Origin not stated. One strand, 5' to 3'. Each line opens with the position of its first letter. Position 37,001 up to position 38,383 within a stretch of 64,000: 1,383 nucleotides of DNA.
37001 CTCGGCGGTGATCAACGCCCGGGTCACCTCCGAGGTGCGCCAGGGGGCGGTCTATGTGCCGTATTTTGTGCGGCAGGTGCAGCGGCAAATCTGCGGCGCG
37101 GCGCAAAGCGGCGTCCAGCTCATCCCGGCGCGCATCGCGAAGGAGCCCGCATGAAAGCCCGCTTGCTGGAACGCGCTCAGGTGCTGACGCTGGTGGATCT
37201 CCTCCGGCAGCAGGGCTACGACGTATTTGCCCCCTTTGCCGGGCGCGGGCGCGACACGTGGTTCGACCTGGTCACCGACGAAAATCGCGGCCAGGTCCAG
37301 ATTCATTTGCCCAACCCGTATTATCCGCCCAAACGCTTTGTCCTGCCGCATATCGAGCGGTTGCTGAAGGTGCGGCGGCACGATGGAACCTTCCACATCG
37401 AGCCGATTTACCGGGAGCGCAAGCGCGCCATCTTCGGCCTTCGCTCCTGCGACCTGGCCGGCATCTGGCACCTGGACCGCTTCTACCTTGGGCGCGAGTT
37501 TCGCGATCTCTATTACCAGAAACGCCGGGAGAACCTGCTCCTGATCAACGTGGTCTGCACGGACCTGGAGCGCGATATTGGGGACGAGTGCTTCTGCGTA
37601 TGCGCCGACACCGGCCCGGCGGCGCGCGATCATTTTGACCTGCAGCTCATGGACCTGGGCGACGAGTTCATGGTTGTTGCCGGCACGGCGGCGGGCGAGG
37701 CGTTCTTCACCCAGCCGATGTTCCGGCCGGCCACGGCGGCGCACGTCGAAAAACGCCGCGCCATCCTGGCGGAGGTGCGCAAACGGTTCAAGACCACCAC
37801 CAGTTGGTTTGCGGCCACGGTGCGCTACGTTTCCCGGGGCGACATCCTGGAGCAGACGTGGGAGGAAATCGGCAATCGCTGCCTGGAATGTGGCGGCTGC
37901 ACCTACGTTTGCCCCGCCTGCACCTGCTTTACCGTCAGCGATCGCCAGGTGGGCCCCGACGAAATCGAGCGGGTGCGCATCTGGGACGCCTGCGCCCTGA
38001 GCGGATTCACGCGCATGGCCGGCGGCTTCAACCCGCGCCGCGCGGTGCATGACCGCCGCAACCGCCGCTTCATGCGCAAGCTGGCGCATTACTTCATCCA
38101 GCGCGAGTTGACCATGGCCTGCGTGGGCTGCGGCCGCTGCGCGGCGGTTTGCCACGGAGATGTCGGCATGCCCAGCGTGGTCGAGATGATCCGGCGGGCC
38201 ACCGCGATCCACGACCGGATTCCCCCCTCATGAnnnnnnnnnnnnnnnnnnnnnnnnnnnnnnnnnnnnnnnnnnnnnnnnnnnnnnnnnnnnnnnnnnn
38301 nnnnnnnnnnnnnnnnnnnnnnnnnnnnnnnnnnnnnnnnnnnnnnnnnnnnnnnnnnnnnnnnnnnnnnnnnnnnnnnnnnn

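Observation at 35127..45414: Complex-I-like hybrid operon: FdhF/NuoG-like subunit + AsrA/AsrB-type NAD(P)H module + genuine group-4 [NiFe]-hydrogenase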

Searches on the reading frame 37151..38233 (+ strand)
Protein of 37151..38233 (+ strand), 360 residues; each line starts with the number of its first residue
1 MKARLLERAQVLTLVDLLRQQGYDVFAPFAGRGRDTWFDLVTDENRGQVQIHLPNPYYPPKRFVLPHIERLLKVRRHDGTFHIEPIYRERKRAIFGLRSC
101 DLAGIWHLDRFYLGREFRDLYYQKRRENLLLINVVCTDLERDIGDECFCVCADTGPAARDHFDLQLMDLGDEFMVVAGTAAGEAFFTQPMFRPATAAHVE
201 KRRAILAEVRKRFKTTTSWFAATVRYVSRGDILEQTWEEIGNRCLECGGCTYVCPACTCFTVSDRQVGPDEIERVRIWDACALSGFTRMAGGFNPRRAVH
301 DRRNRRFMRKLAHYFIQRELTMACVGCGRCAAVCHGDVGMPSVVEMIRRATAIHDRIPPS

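Call 6: search_protein_families(library=pfam, proteins=[window:37151-38233:+])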
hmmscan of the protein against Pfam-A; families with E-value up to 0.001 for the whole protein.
window:37151-38233:+ (360 aa): 9 families
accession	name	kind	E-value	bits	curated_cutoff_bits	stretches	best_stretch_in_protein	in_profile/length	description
PF17179.9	Fer4_22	-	1.2e-27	97.1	27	1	243-336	1-93/95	4Fe-4S dicluster domain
PF13534.11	Fer4_17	-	1.9e-07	32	22.2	0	234-255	36-57/61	4Fe-4S dicluster domain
PF13187.11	Fer4_9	-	1e-06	29.1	27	0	315-336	34-49/52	4Fe-4S dicluster domain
PF13183.11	Fer4_8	-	6.5e-06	27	27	1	242-335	3-65/68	4Fe-4S dicluster domain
PF13237.11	Fer4_10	-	1e-05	25.8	25.5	0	242-265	7-22/53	4Fe-4S dicluster domain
PF13484.11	Fer4_16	-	1.1e-05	26.5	30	0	228-256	37-65/66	4Fe-4S double cluster binding domain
PF12797.12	Fer4_2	-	0.00016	21.8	24.5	0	242-256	8-22/22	4Fe-4S binding domain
PF12838.12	Fer4_7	-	0.00033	21.5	27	0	323-335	37-49/52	4Fe-4S dicluster domain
PF25160.1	LdpA_Fe-S-bd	-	0.0006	20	27.6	0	320-334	24-38/49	LdpA Fe-S cluster-binding domain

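Call 7: search_protein_families(library=ncbifam, proteins=[window:37151-38233:+])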
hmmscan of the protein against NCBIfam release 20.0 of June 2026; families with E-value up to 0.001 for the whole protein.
window:37151-38233:+ (360 aa): 7 families
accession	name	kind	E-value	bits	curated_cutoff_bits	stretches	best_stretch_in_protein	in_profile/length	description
NF040833.1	sulfhyd_HydB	equivalog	3.8e-43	147.7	750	1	15-352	15-337/367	NADPH-dependent hydrogenase/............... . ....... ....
NF040829.1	sulfhyd_ShyB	equivalog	6.7e-42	143.7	690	1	18-349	18-331/334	NAD(P)-dependent hydrogenase/sulfhydrogenase 2 subunit beta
TIGR02910.1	sulfite_red_A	equivalog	1.6e-38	132.8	323.15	1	22-346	20-325/334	anaerobic sulfite reductase subunit AsrA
TIGR01945.1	rnfC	subfamily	0.00014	20.5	245.95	0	234-257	394-417/435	RnfABCDGE type electron transport complex subunit C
NF045670.1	quin_L_LdhH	equivalog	0.00022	19.7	800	0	318-352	350-384/706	L-lactate dehydrogenase (quinone) large subunit LdhH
NF040864.1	HgcB_ferredoxin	equivalog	0.00046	20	99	0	241-269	13-40/93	mercury methylation ferredoxin HgcB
NF038196.1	ferrodoxin_EFR1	subfamily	0.00048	20.2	75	0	308-335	170-197/242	EFR1 family ferrodoxin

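Call 21: search_solved_structures(query=window:37151-38233:+, max_evalue=0.001, show_alignments=2)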
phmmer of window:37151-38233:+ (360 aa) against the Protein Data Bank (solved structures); distinct sequences matched with E-value up to 0.001: 1.
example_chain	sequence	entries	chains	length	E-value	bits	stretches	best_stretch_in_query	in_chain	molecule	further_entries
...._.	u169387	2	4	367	4.8e-36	127.8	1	26-354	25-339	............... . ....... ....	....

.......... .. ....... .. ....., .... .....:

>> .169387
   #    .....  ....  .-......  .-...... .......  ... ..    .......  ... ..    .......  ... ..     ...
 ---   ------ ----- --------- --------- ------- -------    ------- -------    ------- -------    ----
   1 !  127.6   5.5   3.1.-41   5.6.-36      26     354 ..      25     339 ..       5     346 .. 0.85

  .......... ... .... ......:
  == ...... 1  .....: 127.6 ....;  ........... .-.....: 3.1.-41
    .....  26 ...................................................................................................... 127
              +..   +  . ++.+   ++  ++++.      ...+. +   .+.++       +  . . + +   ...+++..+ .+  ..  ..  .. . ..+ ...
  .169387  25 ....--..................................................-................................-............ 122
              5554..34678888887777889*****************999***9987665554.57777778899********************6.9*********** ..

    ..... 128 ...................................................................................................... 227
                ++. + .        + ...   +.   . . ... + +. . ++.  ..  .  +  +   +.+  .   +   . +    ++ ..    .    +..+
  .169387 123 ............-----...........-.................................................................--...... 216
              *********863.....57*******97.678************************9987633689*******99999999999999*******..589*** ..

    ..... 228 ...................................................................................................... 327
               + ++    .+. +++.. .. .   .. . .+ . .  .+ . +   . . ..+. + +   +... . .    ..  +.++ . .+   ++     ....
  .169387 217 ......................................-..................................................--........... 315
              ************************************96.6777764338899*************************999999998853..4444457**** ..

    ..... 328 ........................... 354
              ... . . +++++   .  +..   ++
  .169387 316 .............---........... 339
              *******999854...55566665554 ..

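Call 23: find_related_loci(query=window:37151-38233:+, collection=genome_contigs, flank=10000)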
Query window:37151-38233:+ (360 aa) in genome_contigs; peptide patterns used: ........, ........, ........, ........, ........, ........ (x = any residue, [..] = any of these).
175 stretches matched a pattern; 103 encode a relative of the query (tblastn E <= 1e-3); the best 80 are kept; 80 distinct loci.
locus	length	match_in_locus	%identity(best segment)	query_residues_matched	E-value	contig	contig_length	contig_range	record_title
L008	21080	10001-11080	91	1-360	0e+0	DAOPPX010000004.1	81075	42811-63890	MAG TPA_asm: Verrucomicrobiota bacterium isolate AMR_MDS_1537 NODE_365_length_81075_cov_44.563898, whole genome shotgun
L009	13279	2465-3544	91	1-360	0e+0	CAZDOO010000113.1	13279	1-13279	MAG TPA_asm: uncultured Verrucomicrobiota bacterium isolate SRP220891_co1_482 genome assembly, contig: NODE_8949_length_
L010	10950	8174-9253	91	1-360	0e+0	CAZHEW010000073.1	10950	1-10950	MAG TPA_asm: uncultured Verrucomicrobiota bacterium isolate SRP192927_co7_213 genome assembly, contig: NODE_12236_length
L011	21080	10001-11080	87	1-360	0e+0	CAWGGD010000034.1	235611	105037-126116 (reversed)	MAG: uncultured Verrucomicrobiae bacterium isolate MFD02979.bin.4.344 genome assembly, contig: contig_39697, whole genom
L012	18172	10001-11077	85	1-359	0e+0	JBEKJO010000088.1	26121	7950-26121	MAG: Verrucomicrobiota bacterium isolate SPRUCE 325 SPRUCE_325_88, whole genome shotgun sequence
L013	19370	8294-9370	84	1-359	0e+0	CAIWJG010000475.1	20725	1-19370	MAG: uncultured Verrucomicrobia subdivision 3 bacterium isolate Ki1-2-7m_bin-117 genome assembly, contig: bin-117:475/99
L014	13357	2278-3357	83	1-360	0e+0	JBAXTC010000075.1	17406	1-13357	MAG: Verrucomicrobiota bacterium isolate ELA625 MAG625_75, whole genome shotgun sequence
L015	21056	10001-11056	82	1-352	0e+0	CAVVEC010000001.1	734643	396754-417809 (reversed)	MAG: uncultured Acidobacteriota bacterium isolate MFD02248.bin.2.91 genome assembly, contig: contig_12024, whole genome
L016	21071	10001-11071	79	1-357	0e+0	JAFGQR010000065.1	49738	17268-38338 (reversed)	MAG: Verrucomicrobia bacterium isolate Zod_Metabat.779 k87_3689951, whole genome shotgun sequence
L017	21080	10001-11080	81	1-359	0e+0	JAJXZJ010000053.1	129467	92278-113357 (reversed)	MAG: bacterium isolate BP7.bin47 NODE_121_length_129467_cov_2.847851, whole genome shotgun sequence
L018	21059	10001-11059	82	1-352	0e+0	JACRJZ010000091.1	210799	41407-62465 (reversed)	MAG: Verrucomicrobia bacterium isolate NC_groundwater_1842_Pr3_B-0.1um_64_53 SR-2_scaffold_141_1896407, whole genome sho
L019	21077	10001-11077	79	1-359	0e+0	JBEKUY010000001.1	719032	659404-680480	MAG: Candidatus Acidiferrales bacterium isolate SPRUCE 592 SPRUCE_592_1, whole genome shotgun sequence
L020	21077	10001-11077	79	1-359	0e+0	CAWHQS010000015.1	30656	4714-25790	MAG: Terriglobia bacterium isolate MFD06714.bin.1.217 genome assembly, contig: contig_77915, whole genome shotgun sequen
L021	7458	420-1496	78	1-359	0e+0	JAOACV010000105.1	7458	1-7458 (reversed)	MAG: Verrucomicrobiia bacterium isolate SKW217 NODE_105_length_7458_cov_1.477984, whole genome shotgun sequence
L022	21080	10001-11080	80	1-359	0e+0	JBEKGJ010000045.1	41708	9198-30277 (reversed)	MAG: Verrucomicrobiota bacterium isolate SPRUCE 250 SPRUCE_250_45, whole genome shotgun sequence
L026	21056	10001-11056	79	1-352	0e+0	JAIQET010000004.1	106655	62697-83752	MAG: Terriglobia bacterium isolate SRVP_17 SR-VP_26_10_2019_1_100cm_scaffold_167, whole genome shotgun sequence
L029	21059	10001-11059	80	1-352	0e+0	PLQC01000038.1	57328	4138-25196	MAG: Limisphaerales bacterium isolate bog_1460 73.20120700_S2X.40_contig_1101, whole genome shotgun sequence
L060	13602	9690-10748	75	1-352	0e+0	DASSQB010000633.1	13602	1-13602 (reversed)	MAG TPA_asm: Terriglobales bacterium isolate SMAG_U449 k141_606050, whole genome shotgun sequence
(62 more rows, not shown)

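Call 45: search_protein_families(library=pfam, proteins=[L021:4765-6798:+, L029:18622-19074:+, L020:2105-4438:+, L029:5220-7667:-, L013:17146-18036:-, L010:601-2211:-, L060:7041-7523:-, L026:18234-19775:-], max_evalue=0.00001)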
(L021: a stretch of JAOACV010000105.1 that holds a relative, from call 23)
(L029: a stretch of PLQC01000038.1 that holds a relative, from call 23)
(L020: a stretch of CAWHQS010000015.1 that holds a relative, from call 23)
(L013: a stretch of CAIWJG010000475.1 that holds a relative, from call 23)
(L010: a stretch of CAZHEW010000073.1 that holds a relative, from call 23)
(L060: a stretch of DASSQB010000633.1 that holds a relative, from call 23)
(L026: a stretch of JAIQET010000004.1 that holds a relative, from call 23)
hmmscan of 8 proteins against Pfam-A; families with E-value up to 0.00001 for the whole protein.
L021:4765-6798:+ (677 aa): 2 families
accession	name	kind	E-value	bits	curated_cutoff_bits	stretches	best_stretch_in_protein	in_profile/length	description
PF00361.26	Proton_antipo_M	-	6.2e-47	160.6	21.5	1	161-472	6-285/294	NADH:quinone oxidoreductase/Mrp antiporter, TM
PF00662.26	Proton_antipo_N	-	4.6e-09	36.5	24.5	1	90-139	4-51/51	NADH-Ubiquinone oxidoreductase (complex I), chain 5 N-terminus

L029:18622-19074:+ (150 aa): 1 family
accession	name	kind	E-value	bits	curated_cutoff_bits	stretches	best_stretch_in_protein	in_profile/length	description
PF01155.25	HypA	-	7.4e-34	116.6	28.9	1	38-149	1-112/112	Hydrogenase/urease nickel incorporation, metallochaperone, hypA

L020:2105-4438:+ (777 aa): 13 families
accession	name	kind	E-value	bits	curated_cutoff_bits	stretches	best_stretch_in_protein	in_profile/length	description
PF00158.32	Sigma54_activat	-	1.5e-71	239.9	20.2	1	467-633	1-167/168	Sigma-54 interaction domain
PF25601.1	AAA_lid_14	-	2.4e-24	85.4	27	1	639-707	1-69/87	AAA+ ATPase lid domain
PF14532.12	Sigma54_activ_2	-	2.7e-21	76.7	25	1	468-638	1-138/138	Sigma-54 interaction domain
PF01590.32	GAF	-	2.1e-15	57.8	22.4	1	28-186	3-133/133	GAF domain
PF08447.18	PAS_3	-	1.4e-13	51.3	25.6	1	350-433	3-88/89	PAS fold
PF13426.13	PAS_9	-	1.5e-13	51.3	27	1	218-313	2-103/103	PAS domain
PF08448.16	PAS_4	-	1.9e-13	51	23.1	1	335-442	4-110/110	PAS fold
PF00989.32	PAS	-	6.2e-13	49.2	22.6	0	327-437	2-113/113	PAS fold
PF13185.12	GAF_2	-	1.6e-11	45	28.6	1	91-186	37-135/136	GAF domain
PF13188.13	PAS_8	-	4.5e-08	33.2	21.8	0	208-247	2-43/65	PAS domain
PF07728.20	AAA_5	-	6.8e-08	33.1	22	1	491-609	2-123/139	AAA domain (dynein-related subfamily)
PF00004.35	AAA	-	2.1e-06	28.7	21.2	1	491-617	1-116/131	ATPase family associated with various cellular activities (AAA)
PF02954.25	HTH_8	-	7e-06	26.1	22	0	727-766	5-41/42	Bacterial regulatory protein, Fis family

L029:5220-7667:- (815 aa): 5 families
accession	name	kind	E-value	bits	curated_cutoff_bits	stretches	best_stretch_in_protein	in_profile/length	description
PF22521.2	HypF_C_2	-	9.6e-81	271.5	27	1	551-806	1-241/241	Carbamoyltransferase, Kae1-like Domain, second subdomain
PF01300.24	Sua5_yciO_yrdC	-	2.2e-43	148.3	25.1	1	241-422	1-177/178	Telomere recombination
PF07503.17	zf-HYPF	-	1.8e-33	114.5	23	2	135-168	1-34/34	HypF finger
PF17788.7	HypF_C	-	3e-32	111.7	23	1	442-542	3-99/99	HypF Kae1-like domain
PF00708.24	Acylphosphatase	-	2.5e-22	79.4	22.5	1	34-116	2-85/85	Acylphosphatase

L013:17146-18036:- (296 aa): 2 families
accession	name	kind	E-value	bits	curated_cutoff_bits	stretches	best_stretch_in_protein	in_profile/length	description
PF08450.18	SGL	-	2.3e-41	142.5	26.3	1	40-280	1-245/246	SMP-30/Gluconolactonase/LRE-like region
PF24684.1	Vgb_lyase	-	5.7e-07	29.1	50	0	47-113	63-131/290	Virginiamycin B lyase family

L010:601-2211:- (536 aa): 2 families
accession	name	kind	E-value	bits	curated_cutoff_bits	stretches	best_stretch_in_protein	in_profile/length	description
PF01408.29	GFO_IDH_MocA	-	7.7e-21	75.4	24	1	119-250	1-119/120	Oxidoreductase family, NAD-binding Rossmann fold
PF19051.5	GFO_IDH_MocA_C2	-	1.3e-16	61.3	23.3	1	465-534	183-252/254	Oxidoreductase family, C-terminal alpha/beta domain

L060:7041-7523:- (160 aa): 2 families
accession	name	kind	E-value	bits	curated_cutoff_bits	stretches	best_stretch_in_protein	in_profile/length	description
PF13581.12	HATPase_c_2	-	4.8e-26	91.7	27.4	1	38-159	3-127/127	Histidine kinase-like ATPase domain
PF02518.31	HATPase_c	-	5.3e-08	33.7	26.4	1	64-148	3-93/111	Histidine kinase-, DNA gyrase B-, and HSP90-like ATPase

L026:18234-19775:- (513 aa): 2 families
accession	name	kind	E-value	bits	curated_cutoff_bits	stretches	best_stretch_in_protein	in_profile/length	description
PF01435.24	Peptidase_M48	-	4.4e-26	92.3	20.3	1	286-492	1-185/186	Peptidase family M48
PF16491.10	Peptidase_M48_N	-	6.5e-25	88.5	27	1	122-283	17-179/179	CAAX prenyl protease N-terminal, five membrane helices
